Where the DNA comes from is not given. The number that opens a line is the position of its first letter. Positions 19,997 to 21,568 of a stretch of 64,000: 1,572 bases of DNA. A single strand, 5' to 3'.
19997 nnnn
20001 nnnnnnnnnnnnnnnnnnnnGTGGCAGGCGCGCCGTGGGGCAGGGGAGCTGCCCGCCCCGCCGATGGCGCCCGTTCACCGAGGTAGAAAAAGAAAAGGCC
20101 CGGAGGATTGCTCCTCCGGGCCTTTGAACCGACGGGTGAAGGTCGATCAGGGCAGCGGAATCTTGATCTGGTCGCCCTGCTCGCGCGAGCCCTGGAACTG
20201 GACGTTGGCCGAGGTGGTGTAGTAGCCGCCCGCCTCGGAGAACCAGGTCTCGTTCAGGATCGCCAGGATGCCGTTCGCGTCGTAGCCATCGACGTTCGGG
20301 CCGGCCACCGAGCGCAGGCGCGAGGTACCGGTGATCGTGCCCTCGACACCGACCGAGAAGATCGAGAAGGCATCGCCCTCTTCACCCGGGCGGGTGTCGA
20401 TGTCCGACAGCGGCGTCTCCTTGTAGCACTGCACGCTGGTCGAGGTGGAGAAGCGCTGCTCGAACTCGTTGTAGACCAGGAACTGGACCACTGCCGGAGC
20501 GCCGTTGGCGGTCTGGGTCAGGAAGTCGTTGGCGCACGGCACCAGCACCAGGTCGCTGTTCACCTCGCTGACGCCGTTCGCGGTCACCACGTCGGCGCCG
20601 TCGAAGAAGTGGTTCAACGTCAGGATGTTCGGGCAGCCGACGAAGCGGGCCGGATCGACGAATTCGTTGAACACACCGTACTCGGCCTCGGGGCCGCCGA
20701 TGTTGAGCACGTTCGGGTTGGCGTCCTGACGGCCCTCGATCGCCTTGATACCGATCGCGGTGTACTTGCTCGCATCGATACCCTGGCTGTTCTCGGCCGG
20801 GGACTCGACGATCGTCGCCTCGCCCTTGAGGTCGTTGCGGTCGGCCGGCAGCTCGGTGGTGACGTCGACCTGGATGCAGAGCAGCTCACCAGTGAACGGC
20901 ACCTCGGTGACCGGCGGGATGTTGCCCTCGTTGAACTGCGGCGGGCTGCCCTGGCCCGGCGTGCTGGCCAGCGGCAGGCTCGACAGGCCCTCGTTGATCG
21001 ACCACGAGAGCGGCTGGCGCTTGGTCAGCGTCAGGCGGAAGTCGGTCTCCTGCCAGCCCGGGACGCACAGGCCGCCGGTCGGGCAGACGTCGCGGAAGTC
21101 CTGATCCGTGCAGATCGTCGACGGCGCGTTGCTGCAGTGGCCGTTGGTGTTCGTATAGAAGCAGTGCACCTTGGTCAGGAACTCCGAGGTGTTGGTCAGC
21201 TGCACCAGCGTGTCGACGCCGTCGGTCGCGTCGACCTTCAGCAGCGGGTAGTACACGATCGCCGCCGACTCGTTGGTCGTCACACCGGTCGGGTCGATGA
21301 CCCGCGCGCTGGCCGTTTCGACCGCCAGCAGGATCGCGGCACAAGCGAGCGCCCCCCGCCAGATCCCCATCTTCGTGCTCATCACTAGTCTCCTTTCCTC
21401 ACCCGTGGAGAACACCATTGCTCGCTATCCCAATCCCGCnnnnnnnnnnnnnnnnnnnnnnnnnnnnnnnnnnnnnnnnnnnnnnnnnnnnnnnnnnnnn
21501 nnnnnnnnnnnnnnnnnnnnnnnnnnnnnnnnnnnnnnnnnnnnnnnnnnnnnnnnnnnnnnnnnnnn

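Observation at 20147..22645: Second locus repeats the same type B then type A gene pair (P2-P1 mirrors P5-P6)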

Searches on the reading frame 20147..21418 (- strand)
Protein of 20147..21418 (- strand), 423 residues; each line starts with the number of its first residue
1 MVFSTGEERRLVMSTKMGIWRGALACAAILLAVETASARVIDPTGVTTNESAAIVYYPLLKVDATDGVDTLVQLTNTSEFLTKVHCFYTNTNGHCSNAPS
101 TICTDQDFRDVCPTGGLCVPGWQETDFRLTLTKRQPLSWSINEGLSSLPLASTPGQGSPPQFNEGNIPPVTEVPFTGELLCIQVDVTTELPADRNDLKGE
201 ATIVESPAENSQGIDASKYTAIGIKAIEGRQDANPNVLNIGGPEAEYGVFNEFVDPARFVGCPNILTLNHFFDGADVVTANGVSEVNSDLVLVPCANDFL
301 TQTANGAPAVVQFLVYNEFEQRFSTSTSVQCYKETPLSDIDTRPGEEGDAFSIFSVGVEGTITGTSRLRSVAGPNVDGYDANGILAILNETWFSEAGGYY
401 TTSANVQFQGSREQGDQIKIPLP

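Call 7: search_protein_families(library=pfam, proteins=[window:20147-21418:-], max_evalue=1)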
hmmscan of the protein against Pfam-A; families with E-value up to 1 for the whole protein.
window:20147-21418:- (423 aa): 0 families

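Call 8: search_protein_families(library=ncbifam, proteins=[window:20147-21418:-], max_evalue=1)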
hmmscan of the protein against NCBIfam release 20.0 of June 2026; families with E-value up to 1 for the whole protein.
window:20147-21418:- (423 aa): 0 families

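Call 22: search_protein_representatives(alignment_id=A1)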
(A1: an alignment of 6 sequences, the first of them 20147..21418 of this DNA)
Query: 6 sequences, 414 profile positions. Proteins with E-value up to 0.001 (for the whole library): 1746; up to 1e-10: 1271; up to 1e-30: 616. The best 150 are listed.
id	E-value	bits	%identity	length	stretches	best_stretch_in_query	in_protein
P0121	1.3e-131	455.8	-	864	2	26-410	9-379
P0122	7.9e-114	397.3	-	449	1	3-406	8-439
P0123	3.2e-112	392.0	-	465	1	14-412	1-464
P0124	1.4e-111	389.8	-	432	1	14-410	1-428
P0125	3.7e-111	388.5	-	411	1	14-411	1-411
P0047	4.9e-110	384.8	-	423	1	14-412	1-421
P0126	5.3e-109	381.4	-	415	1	14-410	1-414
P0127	1.2e-108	380.2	-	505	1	25-410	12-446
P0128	1.6e-107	376.5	-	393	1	14-411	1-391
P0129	3.0e-104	365.7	-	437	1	9-409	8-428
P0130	2.9e-102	359.1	-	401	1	20-411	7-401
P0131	2.3e-101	356.2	-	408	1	24-409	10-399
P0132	9.9e-101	354.1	-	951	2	41-404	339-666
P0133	6.1e-100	351.5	-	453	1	9-410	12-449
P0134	1.1e-99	350.7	-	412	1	21-409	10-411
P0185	1.4e-87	310.8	-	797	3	36-409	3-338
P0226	2.2e-80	287.1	-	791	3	49-411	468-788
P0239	4.8e-78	279.4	-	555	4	273-411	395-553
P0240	8.1e-78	278.6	-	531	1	26-408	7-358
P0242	4.7e-77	276.1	-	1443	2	41-411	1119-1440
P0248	4.5e-76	272.9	-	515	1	45-401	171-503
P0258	8.4e-75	268.7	-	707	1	27-408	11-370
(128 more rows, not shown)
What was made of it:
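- The family is very diverse, with 1746 clusters at 50% identity (call 22).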

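Call 24: find_homologous_proteins(query=window:20147-21418:-)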
Query window:20147-21418:- (423 aa): 1085 proteins with E <= 0.001 among 6905 candidates; the best 120 are listed.
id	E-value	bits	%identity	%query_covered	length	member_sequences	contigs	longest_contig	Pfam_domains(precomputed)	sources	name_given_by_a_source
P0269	1.5e-258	876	91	100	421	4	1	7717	-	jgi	jgi:hypothetical protein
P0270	1.1e-233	794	84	97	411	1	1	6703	-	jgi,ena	-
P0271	2.7e-233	793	84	97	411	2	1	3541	-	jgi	-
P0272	5.9e-232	788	84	97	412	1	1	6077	-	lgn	-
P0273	3.3e-227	772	84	97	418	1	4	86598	-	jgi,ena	-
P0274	8.0e-226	768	82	97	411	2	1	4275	-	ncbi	ncbi:MAG TPA: hypothetical protein VGA66_18025 [Mycobacterium sp.]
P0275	3.7e-204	697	72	97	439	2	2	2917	-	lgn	-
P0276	3.9e-201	687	70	97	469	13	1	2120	-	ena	-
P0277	2.5e-200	684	68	97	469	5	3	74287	-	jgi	-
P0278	3.1e-199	680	69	97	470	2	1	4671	-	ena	-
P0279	4.8e-197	673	67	97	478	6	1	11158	-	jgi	jgi:hypothetical protein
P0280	6.9e-197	673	68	97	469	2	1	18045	-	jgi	jgi:hypothetical protein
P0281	6.2e-195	666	68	97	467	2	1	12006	-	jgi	jgi:hypothetical protein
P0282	1.6e-193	662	67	97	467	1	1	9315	-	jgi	jgi:hypothetical protein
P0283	1.4e-192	658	66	97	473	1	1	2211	-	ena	-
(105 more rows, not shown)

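Call 42: find_related_loci(query=A4, collection=metagenome_contigs, flank=6000)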
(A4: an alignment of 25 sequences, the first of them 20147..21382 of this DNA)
Query A4 (411 aa) in metagenome_contigs; peptide patterns used: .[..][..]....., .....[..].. (x = any residue, [..] = any of these).
600 stretches matched a pattern (row limit reached: there are more); 372 encode a relative of the query (tblastn E <= 1e-3); the best 80 are kept; 80 distinct loci.
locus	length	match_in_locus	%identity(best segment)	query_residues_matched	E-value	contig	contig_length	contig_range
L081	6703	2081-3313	84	1-411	0e+0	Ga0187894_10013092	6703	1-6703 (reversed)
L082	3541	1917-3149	84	1-411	0e+0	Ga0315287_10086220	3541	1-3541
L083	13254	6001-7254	84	1-411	0e+0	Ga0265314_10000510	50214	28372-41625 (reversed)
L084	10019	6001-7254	84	1-411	0e+0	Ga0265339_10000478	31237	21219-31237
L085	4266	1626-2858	82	1-411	0e+0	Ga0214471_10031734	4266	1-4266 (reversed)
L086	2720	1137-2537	67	1-411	0e+0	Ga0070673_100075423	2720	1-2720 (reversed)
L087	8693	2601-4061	63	1-411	0e+0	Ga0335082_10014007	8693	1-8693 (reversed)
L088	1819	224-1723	60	1-410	0e+0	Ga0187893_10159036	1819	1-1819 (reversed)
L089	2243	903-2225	65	1-411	0e+0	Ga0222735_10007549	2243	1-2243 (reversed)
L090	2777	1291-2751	58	1-411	0e+0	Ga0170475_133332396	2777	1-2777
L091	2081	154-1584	60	1-409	0e+0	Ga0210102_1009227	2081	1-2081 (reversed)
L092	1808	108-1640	55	1-411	0e+0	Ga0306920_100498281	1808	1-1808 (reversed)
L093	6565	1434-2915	56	1-409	8e-170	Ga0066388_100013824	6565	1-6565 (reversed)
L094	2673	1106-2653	64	1-411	1e-178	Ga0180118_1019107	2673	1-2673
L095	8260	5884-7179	60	1-411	5e-168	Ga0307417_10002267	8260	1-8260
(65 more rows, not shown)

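Call 65: predict_structure(alignment_id=A6)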
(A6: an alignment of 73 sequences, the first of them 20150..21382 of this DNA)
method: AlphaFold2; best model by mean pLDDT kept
length: 411 residues; sequences in the alignment: 73
mean_pLDDT: 87.2   pTM: 0.85
mean pLDDT of the five models: 87.2, 86.2, 86.1, 86.0, 83.5
residues with pLDDT >= 90: 241; 70-90: 127; 50-70: 33; < 50: 10
segments of 3 or more residues with pLDDT < 50: 1-5, 24-27
pLDDT, mean of each block of 10 residues (from residue 1): 49 60 51 88 97 95 95 96 96 93 93 95 94 92 81 95 97 94 97 79 92 93 94 93 88 90 83 92 90 81 85 91 90 82 68 91 88 93 82 86 92 74
secondary structure, 60 per line:
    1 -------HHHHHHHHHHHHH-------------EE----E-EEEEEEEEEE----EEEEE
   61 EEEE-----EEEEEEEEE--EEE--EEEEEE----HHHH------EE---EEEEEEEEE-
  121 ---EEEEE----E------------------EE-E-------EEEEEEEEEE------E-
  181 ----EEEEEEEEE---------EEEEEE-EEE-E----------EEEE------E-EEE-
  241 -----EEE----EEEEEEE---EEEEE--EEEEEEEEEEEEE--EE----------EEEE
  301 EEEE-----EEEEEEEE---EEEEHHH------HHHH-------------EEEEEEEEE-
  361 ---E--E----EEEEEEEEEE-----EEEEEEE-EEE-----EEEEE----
elements in order: H8-20 E42-51 E56-64 E70-78 E81-83 E86-91 H96-99 E111-119 E124-128 E163-172 E185-193 E203-208 E210-212 E225-228 E237-239 E246-248 E253-259 E263-267 E270-282 E297-304 E310-317 E321-324 H334-337 E351-359 E372-381 E387-393 E395-397 E403-407
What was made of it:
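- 20147..21382 (-): P1, clade A gene (411 aa). It is the second gene of the operon. Sec signal peptide (..ETASA|RV). It carries a 4-Cys insertion between the HCFY and WQETDF motifs. AF2 model pLDDT 87.2, pTM 0.85 (call 65).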

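Call 68: fold_search(model_id=the predicted structure, library=pdb)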
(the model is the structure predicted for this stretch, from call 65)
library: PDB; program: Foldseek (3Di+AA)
matches with E <= 10: 1225; with E <= 0.001: 18
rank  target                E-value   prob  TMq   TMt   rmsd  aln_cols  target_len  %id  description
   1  4j2q_B                2.1e-05  0.21  0.09  0.11  25.9       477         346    8  Crystal structure of C-terminally truncated arrestin reveals mechanism of arrestin activation (released 2013-05-01)
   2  8j8v_A                6.8e-05  0.18  0.10  0.11  24.3       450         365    9  Structure of beta-arrestin2 in complex with D6Rpp (Local Refine) (released 2023-12-27)
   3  3f84_A                7.2e-05  0.25  0.10  0.12  25.8       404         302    8  Structure of fusion complex of major pilin CfaB and major pilin CfaB of CFA/I pilus from ETEC E. coli (released 2009-08-11)
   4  5f0m_B                9.5e-05  0.28  0.10  0.13  24.9       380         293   10  Structure of retromer VPS26-VPS35 subunits bound to SNX3 and DMT1 (SeMet labeled) (released 2016-12-07)
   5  5cyl_B                1.1e-04  0.33  0.14  0.15  30.5       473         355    7  Crystal structure of the CupB6 tip adhesin from Pseudomonas aeruginosa (released 2016-10-05)
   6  5cyl_A                1.1e-04  0.28  0.13  0.14  30.9       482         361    8  Crystal structure of the CupB6 tip adhesin from Pseudomonas aeruginosa (released 2016-10-05)
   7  3f85                  1.4e-04  0.20  0.09  0.09  25.4       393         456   10  Structure of fusion complex of homo trimeric major pilin subunits CfaB of CFA/I fimbirae from ETEC E. coli (released 2009-08-11)
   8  1nc7_A                1.9e-04  1.00  0.22  0.68   5.0       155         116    9  Crystal Structure of Thermotoga maritima 1070 (released 2003-07-01)
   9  6h7w_C                2.3e-04  0.18  0.10  0.13  23.9       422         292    9  Model of retromer-Vps5 complex assembled on membrane. (released 2018-09-26)
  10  5f0l_B                2.5e-04  0.23  0.11  0.14  24.5       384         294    9  Structure of retromer VPS26-VPS35 subunits bound to SNX3 and DMT1 (released 2016-12-07)
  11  5cyl_E                3.8e-04  0.20  0.13  0.14  30.7       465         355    9  Crystal structure of the CupB6 tip adhesin from Pseudomonas aeruginosa (released 2016-10-05)
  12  9mba_B                5.4e-04  0.23  0.13  0.15  24.8       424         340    8  Cryo-EM structure of complex of transducer-bound GPCR (released 2025-10-01)
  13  1nc7_B                5.7e-04  1.00  0.22  0.66   5.4       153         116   11  Crystal Structure of Thermotoga maritima 1070 (released 2003-07-01)
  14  1nc7_D                7.1e-04  1.00  0.23  0.68   5.2       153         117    9  Crystal Structure of Thermotoga maritima 1070 (released 2003-07-01)
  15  5mhl_B                8.0e-04  0.54  0.13  0.08  21.5       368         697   10  FXIIIa in complex with the inhibitor Mi0621 (released 2017-12-20)
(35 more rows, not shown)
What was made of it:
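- On Chaperone-usher pilins and adhesins: Structural TM is about 0.1 (call 68).
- Closest known: Two-beta-sandwich adhesins and pilins of chaperone-usher fimbriae. Same: They are secreted tandem beta-sandwich proteins and appear in the Foldseek list for P1 (call 68).
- Weak structural resemblance to pilins and tip adhesins CfaB, CfaE and CupB6 (call 68).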

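Call 69: search_protein_families(library=padloc, proteins=[window:20150-21382:-], max_evalue=0.01)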
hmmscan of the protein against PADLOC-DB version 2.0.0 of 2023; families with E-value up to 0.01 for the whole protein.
window:20150-21382:- (411 aa): 0 families

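Call 70: search_protein_families(library=phrogs, proteins=[window:20150-21382:-], max_evalue=0.01)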
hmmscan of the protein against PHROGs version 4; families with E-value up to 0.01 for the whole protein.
window:20150-21382:- (411 aa): 0 families

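Call 71: search_solved_structures(query=A6, max_evalue=1)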
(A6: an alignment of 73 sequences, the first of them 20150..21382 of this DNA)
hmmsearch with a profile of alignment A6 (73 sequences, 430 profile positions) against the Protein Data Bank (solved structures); distinct sequences matched with E-value up to 1: 0.

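Call 72: search_protein_families(library=pfam, proteins=[P0242, P0258, P0240, P0239, P0226, P0132, P0121, P0185, P0248], max_evalue=0.01)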
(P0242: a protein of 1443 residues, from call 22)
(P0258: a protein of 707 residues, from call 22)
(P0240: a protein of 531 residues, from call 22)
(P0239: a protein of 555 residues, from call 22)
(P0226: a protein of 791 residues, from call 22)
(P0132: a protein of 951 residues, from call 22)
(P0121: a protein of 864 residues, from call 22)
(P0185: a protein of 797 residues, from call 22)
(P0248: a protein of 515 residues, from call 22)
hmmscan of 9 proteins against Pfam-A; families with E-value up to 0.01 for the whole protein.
P0242 (1443 aa): 6 families
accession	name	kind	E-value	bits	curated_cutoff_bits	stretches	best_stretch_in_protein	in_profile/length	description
PF24684.1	Vgb_lyase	-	1.2e-100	336.6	50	3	675-821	55-200/290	Virginiamycin B lyase family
PF08450.18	SGL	-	7.8e-11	42.5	26.3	0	721-770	188-236/246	SMP-30/Gluconolactonase/LRE-like region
PF07494.17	Reg_prop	-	2e-05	24.7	20.4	0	721-733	9-21/24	Two component regulator propeller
PF13449.12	Phytase-like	-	2.1e-05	25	27.6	0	721-759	72-110/284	Esterase-like activity of phytase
PF25021.1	TEN_NHL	-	0.00012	21.7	27.1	0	676-708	32-62/357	Teneurin NHL domain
PF01436.27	NHL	-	0.0036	17.7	20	0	273-296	5-27/28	NHL repeat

P0258 (707 aa): 5 families
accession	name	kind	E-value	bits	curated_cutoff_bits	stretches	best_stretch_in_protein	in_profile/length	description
PF13948.11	DUF4215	-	7.3e-06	26.6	27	1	376-404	20-47/47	Domain of unknown function (DUF4215)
PF00036.39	EF-hand_1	-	1.5e-05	24.7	25.4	0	680-697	9-26/29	EF hand domain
PF13202.12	EF-hand_5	-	0.00094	19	25.9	0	679-694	7-22/25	EF hand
PF00526.23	Dicty_CTDC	-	0.0011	19.2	27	1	413-434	2-23/24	Dictyostelium (slime mold) repeat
PF13405.12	EF-hand_6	-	0.0022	18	25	0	680-697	9-26/30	EF-hand domain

P0240 (531 aa): 0 families

P0239 (555 aa): 0 families

P0226 (791 aa): 0 families

P0132 (951 aa): 1 family
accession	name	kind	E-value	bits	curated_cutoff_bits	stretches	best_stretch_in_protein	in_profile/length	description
PF00036.39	EF-hand_1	-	0.002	18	25.4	0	711-730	8-27/29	EF hand domain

P0121 (864 aa): 0 families

P0185 (797 aa): 0 families

P0248 (515 aa): 0 families

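Call 73: search_protein_families(library=ncbifam, proteins=[P0242, P0258, P0240, P0239, P0226, P0132, P0121, P0185, P0248], max_evalue=0.01)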
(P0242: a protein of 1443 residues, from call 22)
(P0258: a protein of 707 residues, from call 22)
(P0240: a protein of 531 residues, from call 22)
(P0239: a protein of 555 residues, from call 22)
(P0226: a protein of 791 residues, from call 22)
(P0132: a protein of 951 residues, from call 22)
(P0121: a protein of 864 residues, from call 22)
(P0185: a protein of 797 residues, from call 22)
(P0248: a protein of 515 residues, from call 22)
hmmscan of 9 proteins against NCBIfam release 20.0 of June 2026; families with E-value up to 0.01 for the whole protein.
P0242 (1443 aa): 7 families
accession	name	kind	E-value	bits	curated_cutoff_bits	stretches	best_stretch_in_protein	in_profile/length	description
NF000022.1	stregra_B_VgbA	exception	1e-76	257.9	600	3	650-821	78-244/299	streptogramin B lyase Vgb(A)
NF000096.1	stregra_B_VgbB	exception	3.2e-73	246.5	600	3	649-821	119-286/295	streptogramin B lyase Vgb(B)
TIGR03606.1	non_repeat_PQQ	subfamily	1.9e-12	46.8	434.55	0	757-789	27-59/454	glucose/sorbosone family PQQ-dependent dehydrogenase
TIGR02276.1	beta_rpt_yvtn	repeat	6.4e-11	42.1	27.85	1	279-320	1-41/42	beta-propeller repeat protein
TIGR03866.1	PQQ_ABC_repeats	subfamily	3.2e-10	39.6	287.3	1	246-399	20-162/310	PQQ-dependent catabolism-associated beta-propeller protein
NF052340.1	hydrazine_beta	equivalog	2.8e-09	36.5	560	2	362-539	34-203/372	hydrazine synthase subunit beta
NF052280.1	7_blade_YncE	equivalog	1.4e-07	30.7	400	1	221-377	165-315/338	7-bladed beta-propeller protein YncE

P0258 (707 aa): 1 family
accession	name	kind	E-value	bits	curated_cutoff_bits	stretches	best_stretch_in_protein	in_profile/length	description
TIGR02232.1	myxo_disulf_rpt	repeat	1e-10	41.2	20.8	1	376-412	3-38/38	cysteine-rich acidic repeat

P0240 (531 aa): 0 families

P0239 (555 aa): 0 families

P0226 (791 aa): 0 families

P0132 (951 aa): 1 family
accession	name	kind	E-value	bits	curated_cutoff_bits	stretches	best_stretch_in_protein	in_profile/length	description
NF041410.1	XopAW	subfamily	0.0012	18.6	120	1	681-746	113-170/235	XopAW family type III secretion system calcium-binding effector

P0121 (864 aa): 0 families

P0185 (797 aa): 0 families

P0248 (515 aa): 0 families
